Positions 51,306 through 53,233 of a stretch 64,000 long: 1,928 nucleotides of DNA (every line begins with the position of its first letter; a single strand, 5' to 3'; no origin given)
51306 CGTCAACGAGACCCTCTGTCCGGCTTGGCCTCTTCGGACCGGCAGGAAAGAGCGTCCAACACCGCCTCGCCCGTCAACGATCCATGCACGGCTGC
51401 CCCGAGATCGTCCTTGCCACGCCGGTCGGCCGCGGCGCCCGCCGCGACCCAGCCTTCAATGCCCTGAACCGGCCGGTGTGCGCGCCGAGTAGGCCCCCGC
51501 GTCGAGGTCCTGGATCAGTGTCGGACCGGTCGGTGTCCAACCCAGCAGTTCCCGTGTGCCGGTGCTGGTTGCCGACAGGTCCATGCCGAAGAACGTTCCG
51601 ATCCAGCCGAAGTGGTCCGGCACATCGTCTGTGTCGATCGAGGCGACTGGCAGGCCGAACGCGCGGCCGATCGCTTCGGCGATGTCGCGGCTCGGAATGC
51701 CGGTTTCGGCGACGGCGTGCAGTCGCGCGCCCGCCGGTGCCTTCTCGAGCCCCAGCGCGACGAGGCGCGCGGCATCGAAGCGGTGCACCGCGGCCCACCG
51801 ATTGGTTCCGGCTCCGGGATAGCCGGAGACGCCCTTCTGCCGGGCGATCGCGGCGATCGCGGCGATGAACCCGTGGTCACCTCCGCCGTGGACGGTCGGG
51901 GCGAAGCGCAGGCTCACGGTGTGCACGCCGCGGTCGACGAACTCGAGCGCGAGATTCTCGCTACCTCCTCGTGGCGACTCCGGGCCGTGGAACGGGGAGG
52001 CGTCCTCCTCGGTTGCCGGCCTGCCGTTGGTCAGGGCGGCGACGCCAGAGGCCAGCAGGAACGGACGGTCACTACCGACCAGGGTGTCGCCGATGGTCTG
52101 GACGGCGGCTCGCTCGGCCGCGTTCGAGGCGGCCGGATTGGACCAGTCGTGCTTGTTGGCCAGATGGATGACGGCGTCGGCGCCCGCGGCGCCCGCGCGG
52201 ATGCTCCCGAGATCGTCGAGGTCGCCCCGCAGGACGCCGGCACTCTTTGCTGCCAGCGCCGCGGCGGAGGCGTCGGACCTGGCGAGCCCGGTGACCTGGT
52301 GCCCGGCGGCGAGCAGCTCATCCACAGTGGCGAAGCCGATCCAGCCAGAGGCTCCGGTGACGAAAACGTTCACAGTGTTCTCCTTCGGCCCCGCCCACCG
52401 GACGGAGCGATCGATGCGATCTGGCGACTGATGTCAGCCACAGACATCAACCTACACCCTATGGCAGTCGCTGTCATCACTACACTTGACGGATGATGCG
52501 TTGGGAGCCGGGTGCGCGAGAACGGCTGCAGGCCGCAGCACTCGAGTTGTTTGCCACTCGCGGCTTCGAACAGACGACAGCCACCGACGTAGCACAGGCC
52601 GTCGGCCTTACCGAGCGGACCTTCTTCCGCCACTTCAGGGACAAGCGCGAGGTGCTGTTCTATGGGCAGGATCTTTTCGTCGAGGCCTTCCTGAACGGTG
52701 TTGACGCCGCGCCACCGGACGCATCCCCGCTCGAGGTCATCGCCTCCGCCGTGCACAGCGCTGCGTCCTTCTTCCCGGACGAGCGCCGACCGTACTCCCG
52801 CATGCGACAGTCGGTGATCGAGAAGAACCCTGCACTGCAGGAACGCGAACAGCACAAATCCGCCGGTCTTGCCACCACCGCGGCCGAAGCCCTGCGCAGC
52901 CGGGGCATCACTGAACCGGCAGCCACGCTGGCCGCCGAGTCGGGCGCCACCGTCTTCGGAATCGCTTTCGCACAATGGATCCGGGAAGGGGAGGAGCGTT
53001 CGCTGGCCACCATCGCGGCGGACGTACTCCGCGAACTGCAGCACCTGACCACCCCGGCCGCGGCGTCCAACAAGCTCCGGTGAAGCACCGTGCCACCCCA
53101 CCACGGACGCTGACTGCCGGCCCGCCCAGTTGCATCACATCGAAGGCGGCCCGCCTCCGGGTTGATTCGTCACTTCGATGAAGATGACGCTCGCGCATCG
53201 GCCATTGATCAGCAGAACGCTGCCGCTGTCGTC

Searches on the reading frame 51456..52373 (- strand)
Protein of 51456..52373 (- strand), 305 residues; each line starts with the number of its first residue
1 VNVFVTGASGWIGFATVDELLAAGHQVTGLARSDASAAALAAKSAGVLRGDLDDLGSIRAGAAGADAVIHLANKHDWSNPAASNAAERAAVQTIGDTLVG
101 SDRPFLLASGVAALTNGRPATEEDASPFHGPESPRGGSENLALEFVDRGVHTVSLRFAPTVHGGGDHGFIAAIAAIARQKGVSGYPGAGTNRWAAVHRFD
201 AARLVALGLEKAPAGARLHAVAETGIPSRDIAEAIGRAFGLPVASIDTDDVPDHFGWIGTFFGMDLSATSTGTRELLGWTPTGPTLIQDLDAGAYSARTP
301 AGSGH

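Call 77: search_protein_families(library=pfam, proteins=[window:51456-52373:-], max_evalue=0.01)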
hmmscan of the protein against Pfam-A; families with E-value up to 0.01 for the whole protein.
window:51456-52373:- (305 aa): 6 families
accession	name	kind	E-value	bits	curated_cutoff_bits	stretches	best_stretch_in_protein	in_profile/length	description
PF01370.27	Epimerase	-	4.5e-14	52.9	20.9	1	3-213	1-229/240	NAD dependent epimerase/dehydratase family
PF13460.12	NAD_binding_10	-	9e-11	42.4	27.2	1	7-89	1-85/184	NAD(P)H-binding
PF05368.20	NmrA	-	2.5e-07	31.1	27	1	3-73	5-78/298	NmrA-like family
PF00106.31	adh_short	-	0.00016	21.6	26.6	1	3-44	3-44/195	short chain dehydrogenase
PF16363.11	GDP_Man_Dehyd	-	0.0002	21.4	27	1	4-72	1-83/332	GDP-mannose 4,6 dehydratase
PF01073.25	3Beta_HSD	-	0.0013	18.2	22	1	5-83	2-85/280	3-beta hydroxysteroid dehydrogenase/isomerase family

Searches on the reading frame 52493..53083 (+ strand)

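Call 77: search_protein_families(library=pfam, proteins=[window:52493-53083:+], max_evalue=0.01)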
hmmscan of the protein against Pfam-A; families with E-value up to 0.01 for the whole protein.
window:52493-53083:+ (196 aa): 4 families
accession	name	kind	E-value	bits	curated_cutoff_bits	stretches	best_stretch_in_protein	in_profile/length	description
PF00440.29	TetR_N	-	1.3e-12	47.8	24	1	14-55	3-44/47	Bacterial regulatory proteins, tetR family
PF17754.6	TetR_C_14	-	3.3e-07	30.6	22.7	1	78-183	2-108/112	MftR C-terminal domain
PF13022.12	HTH_Tnp_1_2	-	0.00036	21.1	27.9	1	13-57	12-55/122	Helix-turn-helix of insertion element transposase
PF13384.12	HTH_23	-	0.0057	16.9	24.6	0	8-48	2-38/50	Homeodomain-like domain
